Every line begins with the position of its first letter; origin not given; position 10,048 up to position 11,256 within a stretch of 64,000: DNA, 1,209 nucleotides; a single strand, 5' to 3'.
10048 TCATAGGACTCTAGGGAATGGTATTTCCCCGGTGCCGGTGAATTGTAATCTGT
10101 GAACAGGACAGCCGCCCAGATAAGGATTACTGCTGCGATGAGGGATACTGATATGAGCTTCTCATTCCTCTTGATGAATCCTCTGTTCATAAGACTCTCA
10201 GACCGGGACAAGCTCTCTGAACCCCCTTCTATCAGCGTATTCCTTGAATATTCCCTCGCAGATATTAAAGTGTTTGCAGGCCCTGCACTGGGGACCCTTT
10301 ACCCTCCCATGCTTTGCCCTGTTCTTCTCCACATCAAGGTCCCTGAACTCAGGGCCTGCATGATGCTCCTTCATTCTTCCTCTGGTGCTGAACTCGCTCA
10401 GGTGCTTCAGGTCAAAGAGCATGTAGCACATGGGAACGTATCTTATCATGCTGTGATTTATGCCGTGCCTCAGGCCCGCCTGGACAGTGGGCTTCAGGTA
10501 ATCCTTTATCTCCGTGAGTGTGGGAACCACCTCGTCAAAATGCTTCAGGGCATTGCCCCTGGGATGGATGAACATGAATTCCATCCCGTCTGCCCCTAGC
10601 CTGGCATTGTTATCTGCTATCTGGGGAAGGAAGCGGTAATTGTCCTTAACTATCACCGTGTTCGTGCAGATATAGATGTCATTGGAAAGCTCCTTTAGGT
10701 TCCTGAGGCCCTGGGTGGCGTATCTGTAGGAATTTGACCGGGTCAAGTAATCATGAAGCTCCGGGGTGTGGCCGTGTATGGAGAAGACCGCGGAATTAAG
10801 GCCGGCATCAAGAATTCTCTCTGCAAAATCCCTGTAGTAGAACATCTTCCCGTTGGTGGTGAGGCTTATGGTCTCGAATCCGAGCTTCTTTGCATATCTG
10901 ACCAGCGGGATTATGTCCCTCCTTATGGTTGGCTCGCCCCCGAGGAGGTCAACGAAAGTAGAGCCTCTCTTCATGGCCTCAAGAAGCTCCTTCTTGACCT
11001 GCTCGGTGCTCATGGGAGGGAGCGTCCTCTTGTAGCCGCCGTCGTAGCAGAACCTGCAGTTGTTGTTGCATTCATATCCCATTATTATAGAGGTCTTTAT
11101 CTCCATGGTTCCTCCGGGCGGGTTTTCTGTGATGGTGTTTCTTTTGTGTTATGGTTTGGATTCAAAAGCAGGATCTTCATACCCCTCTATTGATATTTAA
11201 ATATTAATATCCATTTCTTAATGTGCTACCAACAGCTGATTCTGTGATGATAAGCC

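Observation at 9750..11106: Cys-rich membrane-anchored mini-protein translationally coupled to a CNNNC-type radical SAM, a possible protein substrate for thioether or other crosslinks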

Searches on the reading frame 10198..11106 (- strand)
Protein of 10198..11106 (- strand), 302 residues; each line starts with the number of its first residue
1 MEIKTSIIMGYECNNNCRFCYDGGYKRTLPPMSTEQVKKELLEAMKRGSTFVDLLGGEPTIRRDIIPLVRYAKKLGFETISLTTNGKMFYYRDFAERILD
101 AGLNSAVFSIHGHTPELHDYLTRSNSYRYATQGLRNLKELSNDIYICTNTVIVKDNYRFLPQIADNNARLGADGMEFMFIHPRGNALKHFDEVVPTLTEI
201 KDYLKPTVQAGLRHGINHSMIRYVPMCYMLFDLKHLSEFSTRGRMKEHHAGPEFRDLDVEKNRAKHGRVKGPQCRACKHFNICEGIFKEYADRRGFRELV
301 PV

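Call 5: search_protein_families(library=pfam, proteins=[window:10198-11106:-], max_evalue=0.01)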
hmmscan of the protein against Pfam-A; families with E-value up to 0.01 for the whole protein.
window:10198-11106:- (302 aa): 2 families
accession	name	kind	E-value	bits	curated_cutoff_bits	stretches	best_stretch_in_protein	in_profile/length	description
PF04055.27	Radical_SAM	-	1.9e-23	83.9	29.5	1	7-154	1-152/166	Radical SAM superfamily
PF13353.11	Fer4_12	-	0.00016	22.4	22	1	12-90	14-95/137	4Fe-4S single cluster domain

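Call 6: search_protein_families(library=ncbifam, proteins=[window:10198-11106:-], max_evalue=0.01)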
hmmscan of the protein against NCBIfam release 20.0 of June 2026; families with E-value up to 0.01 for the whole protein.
window:10198-11106:- (302 aa): 52 families (the best 25 are shown)
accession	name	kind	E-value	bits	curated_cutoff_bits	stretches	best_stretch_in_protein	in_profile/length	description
NF038332.1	rSAM_rare_HxsC4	exception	1.9e-40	139.1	500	1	6-302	17-335/335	radical SAM protein HxsC4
TIGR02668.1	moaA_archaeal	equivalog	8.3e-24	84.1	325.25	1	9-209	16-215/303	GTP 3',8-cyclase MoaA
TIGR03977.1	rSAM_pair_HxsC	equivalog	1.2e-23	83.4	267.9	1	5-238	27-262/292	His-Xaa-Ser system radical SAM maturase HxsC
TIGR04055.1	rSAM_NirJ2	equivalog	1.5e-20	74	500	1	12-193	9-187/326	putative heme d1 biosynthesis radical SAM protein NirJ2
TIGR04545.1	rSAM_ahbD_hemeb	equivalog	8.2e-20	71.5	500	1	11-196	8-191/339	heme b synthase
NF001199.0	PRK00164.2-1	equivalog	1.8e-19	70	231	1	8-154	17-161/308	GTP 3',8-cyclase MoaA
TIGR04546.1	rSAM_ahbC_deAc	equivalog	1.1e-17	64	650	1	10-165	46-198/390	12,18-didecarboxysiroheme deacetylase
TIGR04053.2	TIGR04053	equivalog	7.3e-17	61.7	395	1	13-188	18-194/366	TIGR04053 family radical SAM/SPASM domain-containing protein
NF045646.2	rSAM_Se_TrsS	equivalog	9e-17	60.7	490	1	11-141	94-226/441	radical SAM (seleno)protein TrsS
TIGR03962.1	mycofact_rSAM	equivalog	4.2e-16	59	265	1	9-201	18-206/339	mycofactocin radical SAM maturase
TIGR04466.1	rSAM_BlsE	equivalog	7.5e-16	58.5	400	1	12-165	12-160/327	cytosylglucuronate decarboxylase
TIGR04317.1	W_rSAM_matur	equivalog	9.4e-16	57.9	380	1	10-195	11-197/349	tungsten cofactor oxidoreductase radical SAM maturase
TIGR04051.1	rSAM_NirJ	equivalog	9.8e-16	57.6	515.45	1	12-179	11-175/354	heme d1 biosynthesis radical SAM protein NirJ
TIGR04303.1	GeoRSP_rSAM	equivalog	3.8e-15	56.3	400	1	11-209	13-206/325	GeoRSP system radical SAM/SPASM protein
TIGR02109.1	PQQ_syn_pqqE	equivalog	4.1e-15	55.6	381.35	1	9-225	13-226/358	pyrroloquinoline quinone biosynthesis protein PqqE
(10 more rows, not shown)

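Call 33: search_protein_families(library=padloc, proteins=[window:10198-11106:-], max_evalue=0.001)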
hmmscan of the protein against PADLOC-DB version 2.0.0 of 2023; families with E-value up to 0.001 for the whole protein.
window:10198-11106:- (302 aa): 2 families
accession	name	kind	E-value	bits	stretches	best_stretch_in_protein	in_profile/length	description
PDLC02903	pVip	-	1.2e-14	52.5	1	11-158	8-151/257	Viperins not associated with kinases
PDLC02904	pVip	-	2.5e-14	51.4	1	10-158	10-155/262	Viperins associated with kinases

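Call 35: find_homologous_proteins(query=window:10198-11106:-, max_evalue=1e-20)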
Query window:10198-11106:- (302 aa): 506 proteins with E <= 1e-20 among 1259 candidates; the best 120 are listed.
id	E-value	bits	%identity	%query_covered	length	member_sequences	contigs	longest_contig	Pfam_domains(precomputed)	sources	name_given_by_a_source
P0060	8.8e-208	707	100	100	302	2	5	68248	PF04055.28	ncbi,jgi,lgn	-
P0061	4.0e-185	632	89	100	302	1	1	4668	PF04055.28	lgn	-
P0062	3.1e-184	629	88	100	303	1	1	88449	PF04055.28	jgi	jgi:MoaA/NifB/PqqE/SkfB family radical SAM enzyme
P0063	1.4e-180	617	85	100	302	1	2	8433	PF04055.28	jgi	jgi:MoaA/NifB/PqqE/SkfB family radical SAM enzyme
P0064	9.0e-178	608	84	100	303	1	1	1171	PF04055.28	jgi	-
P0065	8.7e-176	602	83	100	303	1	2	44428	PF04055.28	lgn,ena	-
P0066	1.1e-170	585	82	100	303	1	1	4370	PF04055.28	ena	-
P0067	2.8e-167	574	78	100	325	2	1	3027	PF04055.28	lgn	-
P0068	2.8e-167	574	79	100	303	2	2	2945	PF04055.28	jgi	jgi:MoaA/NifB/PqqE/SkfB family radical SAM enzyme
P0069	7.3e-167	572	80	100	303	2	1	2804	PF04055.28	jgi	jgi:MoaA/NifB/PqqE/SkfB family radical SAM enzyme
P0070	2.4e-162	557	77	100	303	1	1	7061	PF04055.28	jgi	jgi:MoaA/NifB/PqqE/SkfB family radical SAM enzyme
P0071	3.2e-159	547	75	100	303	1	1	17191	PF04055.28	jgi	jgi:MoaA/NifB/PqqE/SkfB family radical SAM enzyme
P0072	5.9e-158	543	75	100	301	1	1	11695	PF04055.28,PF13353.12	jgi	-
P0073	2.5e-155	534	77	100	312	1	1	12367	PF04055.28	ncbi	-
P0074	3.7e-151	521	72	100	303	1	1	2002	PF04055.28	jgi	jgi:MoaA/NifB/PqqE/SkfB family radical SAM enzyme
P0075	2.6e-130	452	62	100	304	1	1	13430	PF04055.28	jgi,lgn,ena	-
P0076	1.3e-129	450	62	99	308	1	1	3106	PF04055.28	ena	-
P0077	6.2e-129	448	62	99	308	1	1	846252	PF04055.28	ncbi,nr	ncbi:MAG: radical SAM protein [Candidatus Aenigmatarchaeota archaeon]|nr:MAG: radical SAM protein [C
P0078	7.2e-129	447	62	100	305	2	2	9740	PF04055.28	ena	-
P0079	1.4e-128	446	63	99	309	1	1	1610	PF04055.28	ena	-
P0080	1.2e-127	443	60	99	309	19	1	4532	PF04055.28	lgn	-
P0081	1.9e-127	443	61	99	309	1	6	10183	PF04055.28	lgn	-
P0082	7.6e-127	441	61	99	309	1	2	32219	PF04055.28,PF13353.12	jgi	jgi:MoaA/NifB/PqqE/SkfB family radical SAM enzyme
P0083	2.3e-125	436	61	99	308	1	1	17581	PF04055.28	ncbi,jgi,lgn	jgi:MoaA/NifB/PqqE/SkfB family radical SAM enzyme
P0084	8.5e-125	434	59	99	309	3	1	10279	PF04055.28,PF13353.12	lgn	-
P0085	1.4e-124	433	60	99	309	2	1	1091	PF04055.28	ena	-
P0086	2.3e-124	433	61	100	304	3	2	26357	PF04055.28,PF13353.12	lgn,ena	-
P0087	1.5e-123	430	61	99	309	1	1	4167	PF04055.28,PF13353.12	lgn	-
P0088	2.2e-123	429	60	100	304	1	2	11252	PF04055.28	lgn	-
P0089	2.5e-123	429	59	99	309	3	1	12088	PF04055.28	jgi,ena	-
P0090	1.1e-122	427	60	100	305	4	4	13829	PF04055.28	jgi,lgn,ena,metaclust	metaclust:\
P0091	2.1e-122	426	59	100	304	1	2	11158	PF04055.28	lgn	-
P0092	2.4e-122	426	59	99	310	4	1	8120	PF04055.28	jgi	jgi:cyclic pyranopterin phosphate synthase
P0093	2.5e-122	426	60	99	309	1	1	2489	PF04055.28,PF13353.12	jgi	jgi:cyclic pyranopterin phosphate synthase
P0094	7.4e-122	424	61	100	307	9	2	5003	PF04055.28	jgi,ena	-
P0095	7.7e-122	424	61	100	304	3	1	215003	PF04055.28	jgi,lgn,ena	-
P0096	1.1e-121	424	57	100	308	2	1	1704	PF04055.28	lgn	-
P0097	2.0e-121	423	61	99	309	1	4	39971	PF04055.28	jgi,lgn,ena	jgi:cyclic pyranopterin phosphate synthase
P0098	8.4e-121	421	60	100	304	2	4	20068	PF04055.28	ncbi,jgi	-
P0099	2.3e-120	420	60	99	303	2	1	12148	PF04055.28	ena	-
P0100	2.4e-120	420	59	100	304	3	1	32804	PF04055.28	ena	-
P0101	3.9e-120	419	58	100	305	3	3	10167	PF04055.28,PF13353.12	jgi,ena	-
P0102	2.7e-119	416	59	100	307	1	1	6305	PF04055.28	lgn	-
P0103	4.9e-119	415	58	100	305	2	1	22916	PF04055.28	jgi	jgi:MoaA/NifB/PqqE/SkfB family radical SAM enzyme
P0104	2.4e-118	413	58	99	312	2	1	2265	PF04055.28,PF13353.12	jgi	-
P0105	4.7e-118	412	59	100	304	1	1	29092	PF04055.28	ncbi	ncbi:MAG: radical SAM protein [Candidatus Diapherotrites archaeon]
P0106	5.7e-118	412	59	99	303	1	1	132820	PF04055.28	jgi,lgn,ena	-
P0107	9.9e-118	411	60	97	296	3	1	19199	PF04055.28,PF13353.12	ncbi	-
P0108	3.7e-117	409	60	100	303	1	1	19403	PF04055.28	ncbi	ncbi:MAG: radical SAM protein [Candidatus Diapherotrites archaeon]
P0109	4.7e-117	409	58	100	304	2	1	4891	PF04055.28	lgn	-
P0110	1.5e-116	407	58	99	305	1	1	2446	PF04055.28,PF13353.12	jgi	jgi:MoaA/NifB/PqqE/SkfB family radical SAM enzyme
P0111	1.6e-116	407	60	100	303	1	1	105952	PF04055.28,PF13353.12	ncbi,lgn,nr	ncbi:MAG: radical SAM protein [Candidatus Diapherotrites archaeon]|nr:radical SAM protein [Candidatu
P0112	2.1e-116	407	59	100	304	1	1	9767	PF04055.28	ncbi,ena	-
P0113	4.5e-116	405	58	99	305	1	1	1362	PF04055.28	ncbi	-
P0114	7.4e-116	405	60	97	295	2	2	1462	PF04055.28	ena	-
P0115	1.6e-115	404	55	100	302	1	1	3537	PF04055.28,PF13353.12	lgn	-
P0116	1.7e-115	404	58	97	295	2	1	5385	PF04055.28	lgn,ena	-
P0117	8.1e-115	401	58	99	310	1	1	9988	PF04055.28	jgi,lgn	jgi:radical SAM protein with 4Fe4S-binding SPASM domain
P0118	1.4e-114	401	56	100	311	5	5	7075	PF04055.28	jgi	jgi:MoaA/NifB/PqqE/SkfB family radical SAM enzyme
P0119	3.6e-114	399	58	99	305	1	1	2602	PF04055.28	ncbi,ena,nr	ncbi:MAG: radical SAM protein [Candidatus Aenigmarchaeota archaeon]|nr:radical SAM protein [Candidat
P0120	4.2e-114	399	57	100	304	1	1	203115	PF04055.28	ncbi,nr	ncbi:MAG: radical SAM protein [Candidatus Diapherotrites archaeon]|nr:radical SAM protein [Candidatu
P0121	1.1e-112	394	59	100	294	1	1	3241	PF04055.28,PF13353.12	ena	-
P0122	1.6e-112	394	56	99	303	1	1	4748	PF04055.28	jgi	-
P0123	2.3e-112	393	55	100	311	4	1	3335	PF04055.28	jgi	-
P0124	2.3e-112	393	58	97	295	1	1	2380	PF04055.28,PF13353.12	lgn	-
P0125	3.0e-112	393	55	100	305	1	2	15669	PF04055.28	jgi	-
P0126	3.8e-112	393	57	98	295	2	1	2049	PF04055.28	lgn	-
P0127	5.1e-112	392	54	100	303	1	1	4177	PF04055.28,PF13353.12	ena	-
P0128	7.4e-112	392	56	99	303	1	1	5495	PF04055.28,PF13353.12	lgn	-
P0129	1.7e-111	390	56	100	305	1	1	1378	PF04055.28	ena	-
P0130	2.7e-111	390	54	100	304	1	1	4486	PF04055.28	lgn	-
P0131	4.7e-111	389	56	99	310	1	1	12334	PF04055.28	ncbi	ncbi:MAG: radical SAM protein [Candidatus Diapherotrites archaeon]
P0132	6.4e-111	389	55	98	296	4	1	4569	PF04055.28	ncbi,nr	ncbi:MAG: radical SAM protein [Candidatus Aenigmarchaeota archaeon]|nr:radical SAM protein [Candidat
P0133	1.1e-110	388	57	99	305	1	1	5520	PF04055.28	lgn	-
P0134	1.6e-110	387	56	99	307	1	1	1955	PF04055.28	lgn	-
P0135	2.3e-109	383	54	100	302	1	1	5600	PF04055.28,PF13353.12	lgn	-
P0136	4.0e-109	383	54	100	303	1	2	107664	PF04055.28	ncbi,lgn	-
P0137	4.7e-109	382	53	100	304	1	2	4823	PF04055.28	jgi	jgi:MoaA/NifB/PqqE/SkfB family radical SAM enzyme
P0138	5.8e-108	379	52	99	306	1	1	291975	PF04055.28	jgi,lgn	jgi:MoaA/NifB/PqqE/SkfB family radical SAM enzyme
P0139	1.2e-107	378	52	100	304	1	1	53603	PF04055.28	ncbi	ncbi:MAG: radical SAM protein [Candidatus Altiarchaeota archaeon]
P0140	5.5e-107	376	55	99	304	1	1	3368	PF04055.28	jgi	-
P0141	7.3e-107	375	54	99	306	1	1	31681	PF04055.28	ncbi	ncbi:MAG: radical SAM protein [Candidatus Diapherotrites archaeon]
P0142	5.7e-106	372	53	100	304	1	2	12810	PF04055.28,PF13353.12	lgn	-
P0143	1.2e-105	371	55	99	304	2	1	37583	PF04055.28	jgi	-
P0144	3.0e-105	370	53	99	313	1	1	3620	PF04055.28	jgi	-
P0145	3.9e-105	370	52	99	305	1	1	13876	PF04055.28,PF13353.12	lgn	-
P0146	1.9e-104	367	54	99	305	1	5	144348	PF04055.28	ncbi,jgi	-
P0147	1.2e-103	365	52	99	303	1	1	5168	PF04055.28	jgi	jgi:MoaA/NifB/PqqE/SkfB family radical SAM enzyme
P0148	8.9e-103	362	51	100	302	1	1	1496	PF04055.28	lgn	-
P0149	1.5e-102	361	52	99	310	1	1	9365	PF04055.28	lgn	-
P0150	1.7e-102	361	52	100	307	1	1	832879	PF04055.28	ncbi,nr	ncbi:MAG: radical SAM protein [archaeon]|nr:MAG: radical SAM protein [archaeon]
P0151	4.3e-102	360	52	100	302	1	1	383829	PF04055.28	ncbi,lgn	-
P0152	8.6e-102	359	51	99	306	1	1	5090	PF04055.28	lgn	-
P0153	1.9e-101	357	52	99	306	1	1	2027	PF04055.28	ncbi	-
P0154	1.4e-100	355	52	100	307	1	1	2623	PF04055.28,PF13353.12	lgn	-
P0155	2.1e-100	354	52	99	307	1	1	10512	PF04055.28,PF13353.12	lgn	-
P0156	3.4e-100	353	51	99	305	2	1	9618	PF04055.28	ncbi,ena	-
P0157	9.0e-100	352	51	99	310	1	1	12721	PF04055.28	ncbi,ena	-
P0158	1.7e-99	351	51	99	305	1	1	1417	PF04055.28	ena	-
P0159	3.5e-99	350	51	100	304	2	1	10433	PF04055.28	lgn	-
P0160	1.2e-98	348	57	85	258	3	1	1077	PF04055.28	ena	-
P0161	4.2e-98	346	51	100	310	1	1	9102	PF04055.28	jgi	-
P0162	1.2e-95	338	49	100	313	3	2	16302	PF04055.28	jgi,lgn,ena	-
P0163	9.5e-95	335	49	99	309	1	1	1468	PF04055.28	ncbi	-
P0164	2.5e-94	334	48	99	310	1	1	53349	PF04055.28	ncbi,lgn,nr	ncbi:MAG: radical SAM protein [Candidatus Diapherotrites archaeon]|nr:radical SAM protein [Candidatu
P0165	9.2e-93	329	51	90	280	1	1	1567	PF04055.28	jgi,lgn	-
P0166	1.9e-92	328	48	100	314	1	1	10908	PF04055.28,PF13353.12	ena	-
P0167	4.4e-92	327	55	89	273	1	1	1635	PF04055.28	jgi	jgi:molybdenum cofactor biosynthesis enzyme MoaA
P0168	8.6e-92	326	49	100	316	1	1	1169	PF04055.28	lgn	-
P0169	1.1e-91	325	47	100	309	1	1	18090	PF04055.28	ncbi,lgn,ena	-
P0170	1.4e-90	322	49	100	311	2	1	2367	PF04055.28,PF13353.12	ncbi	ncbi:MAG: radical SAM protein [Candidatus Nanohaloarchaea archaeon]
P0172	4.2e-89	317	49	100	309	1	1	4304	PF04055.28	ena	-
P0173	6.7e-89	316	47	99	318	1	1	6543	PF04055.28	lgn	-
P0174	7.7e-88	313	45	100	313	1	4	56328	PF04055.28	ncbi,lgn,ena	-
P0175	6.0e-87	310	44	100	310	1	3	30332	PF04055.28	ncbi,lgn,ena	-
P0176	4.2e-86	307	51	83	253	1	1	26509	PF04055.28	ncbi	ncbi:MAG: radical SAM protein, partial [Candidatus Aenigmatarchaeota archaeon]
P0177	6.3e-86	306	53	90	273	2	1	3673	PF04055.28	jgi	-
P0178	2.9e-84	301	45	99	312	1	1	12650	PF04055.28,PF13353.12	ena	-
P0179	1.5e-83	299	46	93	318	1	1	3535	PF04055.28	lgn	-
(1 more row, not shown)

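Call 36: find_encoding_contigs(protein=P0077, flank=8000, max_places=1)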
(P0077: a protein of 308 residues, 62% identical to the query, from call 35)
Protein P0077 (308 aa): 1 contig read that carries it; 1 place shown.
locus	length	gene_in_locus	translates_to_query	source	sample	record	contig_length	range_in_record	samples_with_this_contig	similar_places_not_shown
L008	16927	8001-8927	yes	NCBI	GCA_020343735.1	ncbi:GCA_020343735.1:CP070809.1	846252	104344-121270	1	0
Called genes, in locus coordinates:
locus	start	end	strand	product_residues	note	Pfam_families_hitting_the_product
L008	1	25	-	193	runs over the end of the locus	PF18955:DUF5698, PF10035:DUF2179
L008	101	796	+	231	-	PF01351:RNase_HII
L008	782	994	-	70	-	-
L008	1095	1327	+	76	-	-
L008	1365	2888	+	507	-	PF01409:tRNA-synt_2d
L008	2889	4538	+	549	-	PF03484:B5, PF01409:tRNA-synt_2d, PF17759:tRNA_synthFbeta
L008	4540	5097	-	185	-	PF01656:CbiA (weak), PF06564:CBP_BcsQ (weak), PF10609:ParA, PF00142:Fer4_NifH (weak)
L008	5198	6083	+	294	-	PF04055:Radical_SAM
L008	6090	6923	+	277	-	PF04055:Radical_SAM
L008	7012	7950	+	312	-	PF04055:Radical_SAM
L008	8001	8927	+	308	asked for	PF04055:Radical_SAM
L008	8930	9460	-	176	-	PF00534:Glycos_transf_1, PF13692:Glyco_trans_1_4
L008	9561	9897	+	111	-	-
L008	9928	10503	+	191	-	PF01300:Sua5_yciO_yrdC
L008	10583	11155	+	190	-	PF00352:TBP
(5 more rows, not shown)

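Call 37: find_encoding_contigs(protein=P0111, flank=8000, max_places=1)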
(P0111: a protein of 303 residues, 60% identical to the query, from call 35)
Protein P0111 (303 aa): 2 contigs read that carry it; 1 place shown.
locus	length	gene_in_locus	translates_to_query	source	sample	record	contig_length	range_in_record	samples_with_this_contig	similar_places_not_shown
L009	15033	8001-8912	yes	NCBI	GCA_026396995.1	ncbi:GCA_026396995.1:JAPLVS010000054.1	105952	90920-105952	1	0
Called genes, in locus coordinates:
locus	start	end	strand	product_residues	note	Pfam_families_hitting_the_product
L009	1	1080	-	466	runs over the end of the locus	PF02310:B12-binding, PF04055:Radical_SAM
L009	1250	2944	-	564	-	PF13231:PMT_2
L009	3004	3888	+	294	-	PF04055:Radical_SAM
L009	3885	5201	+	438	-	PF02310:B12-binding, PF04055:Radical_SAM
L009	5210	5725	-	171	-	-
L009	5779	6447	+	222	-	-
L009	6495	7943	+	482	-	PF04055:Radical_SAM, PF13353:Fer4_12 (weak), PF13186:SPASM (weak)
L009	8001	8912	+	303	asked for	PF04055:Radical_SAM, PF13353:Fer4_12 (weak)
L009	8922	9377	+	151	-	-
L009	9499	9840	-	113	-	-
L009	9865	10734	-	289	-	PF04055:Radical_SAM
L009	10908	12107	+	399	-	PF02636:Methyltransf_28, PF13649:Methyltransf_25 (weak), PF08241:Methyltransf_11 (faint)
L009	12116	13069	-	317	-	PF04055:Radical_SAM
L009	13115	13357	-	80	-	-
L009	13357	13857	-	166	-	PF27806:HxsD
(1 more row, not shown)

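Call 38: find_encoding_contigs(protein=P0139, flank=8000, max_places=1)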
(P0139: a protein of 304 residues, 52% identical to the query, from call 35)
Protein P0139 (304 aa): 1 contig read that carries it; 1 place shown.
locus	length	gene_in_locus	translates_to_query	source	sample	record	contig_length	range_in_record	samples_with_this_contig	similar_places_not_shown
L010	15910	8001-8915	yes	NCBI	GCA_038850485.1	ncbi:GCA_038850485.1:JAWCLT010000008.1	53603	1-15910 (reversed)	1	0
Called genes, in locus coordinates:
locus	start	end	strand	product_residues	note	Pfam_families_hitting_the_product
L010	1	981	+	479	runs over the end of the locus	PF04055:Radical_SAM, PF13353:Fer4_12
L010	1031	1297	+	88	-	-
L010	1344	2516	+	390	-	PF04055:Radical_SAM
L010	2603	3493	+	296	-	PF04055:Radical_SAM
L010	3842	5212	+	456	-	PF13231:PMT_2 (weak)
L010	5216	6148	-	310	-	PF04055:Radical_SAM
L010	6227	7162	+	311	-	PF04055:Radical_SAM, PF13353:Fer4_12 (weak)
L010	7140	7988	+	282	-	PF04467:DUF483 (weak)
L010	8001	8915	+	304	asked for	PF04055:Radical_SAM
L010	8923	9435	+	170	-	-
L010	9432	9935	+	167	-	-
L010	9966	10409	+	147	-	-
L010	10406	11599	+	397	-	-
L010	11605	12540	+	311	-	PF04055:Radical_SAM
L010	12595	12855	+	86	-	-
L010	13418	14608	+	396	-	-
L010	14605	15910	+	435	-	?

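Call 43: find_related_loci(query=A3, collection=metagenome_contigs, flank=8000)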
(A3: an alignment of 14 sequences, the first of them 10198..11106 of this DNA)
Query A3 (302 aa) in metagenome_contigs; peptide patterns used: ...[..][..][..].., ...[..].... (x = any residue, [..] = any of these).
576 stretches matched a pattern; 420 encode a relative of the query (tblastn E <= 1e-3); the best 80 are kept; 80 distinct loci.
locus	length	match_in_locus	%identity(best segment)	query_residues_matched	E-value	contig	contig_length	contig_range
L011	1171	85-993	84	1-302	0e+0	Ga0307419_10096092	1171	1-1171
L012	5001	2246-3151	63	1-302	5e-131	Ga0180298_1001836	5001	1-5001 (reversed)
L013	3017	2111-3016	63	1-301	6e-135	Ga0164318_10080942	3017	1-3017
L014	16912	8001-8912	60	4-302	7e-129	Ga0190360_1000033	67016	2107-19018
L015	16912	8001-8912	61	4-302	2e-128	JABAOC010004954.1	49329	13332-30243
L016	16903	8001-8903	61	2-302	2e-126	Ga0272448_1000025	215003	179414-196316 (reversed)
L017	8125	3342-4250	60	1-302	4e-126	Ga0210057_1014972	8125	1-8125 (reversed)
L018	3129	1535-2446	59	4-302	2e-130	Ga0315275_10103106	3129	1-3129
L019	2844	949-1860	60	4-302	2e-131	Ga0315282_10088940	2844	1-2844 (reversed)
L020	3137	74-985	59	4-302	2e-130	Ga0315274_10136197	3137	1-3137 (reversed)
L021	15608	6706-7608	61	2-302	2e-125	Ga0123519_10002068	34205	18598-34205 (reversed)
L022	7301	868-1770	59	2-302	7e-124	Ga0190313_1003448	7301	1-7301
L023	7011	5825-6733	58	1-302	2e-123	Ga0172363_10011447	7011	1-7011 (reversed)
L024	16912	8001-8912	61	4-302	1e-123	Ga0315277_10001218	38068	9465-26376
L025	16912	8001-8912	61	4-302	1e-123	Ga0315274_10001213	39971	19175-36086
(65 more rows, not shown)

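Call 61: search_solved_structures(query=window:10198-11106:-, max_evalue=0.00001)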
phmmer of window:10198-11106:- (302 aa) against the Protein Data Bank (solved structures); distinct sequences matched with E-value up to 0.00001: 5.
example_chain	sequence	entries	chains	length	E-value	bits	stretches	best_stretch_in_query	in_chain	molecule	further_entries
7vob_C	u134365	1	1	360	1.6e-11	47.3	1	12-164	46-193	Cytosylglucuronate decarboxylase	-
7voc_C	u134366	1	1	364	1.6e-11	47.3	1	12-164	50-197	Cytosylglucuronate decarboxylase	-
8wm2_A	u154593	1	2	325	1.1e-09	41.3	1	12-106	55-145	Fe-S radical SAM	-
7tol_A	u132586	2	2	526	1.5e-09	40.8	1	7-152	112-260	glycerol dibiphytanyl glycerol tetraether - macrocyclic archaeol synthase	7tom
7n7h_A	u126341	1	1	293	2.7e-06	30.2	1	11-140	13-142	VIPERIN-LIKE ENZYME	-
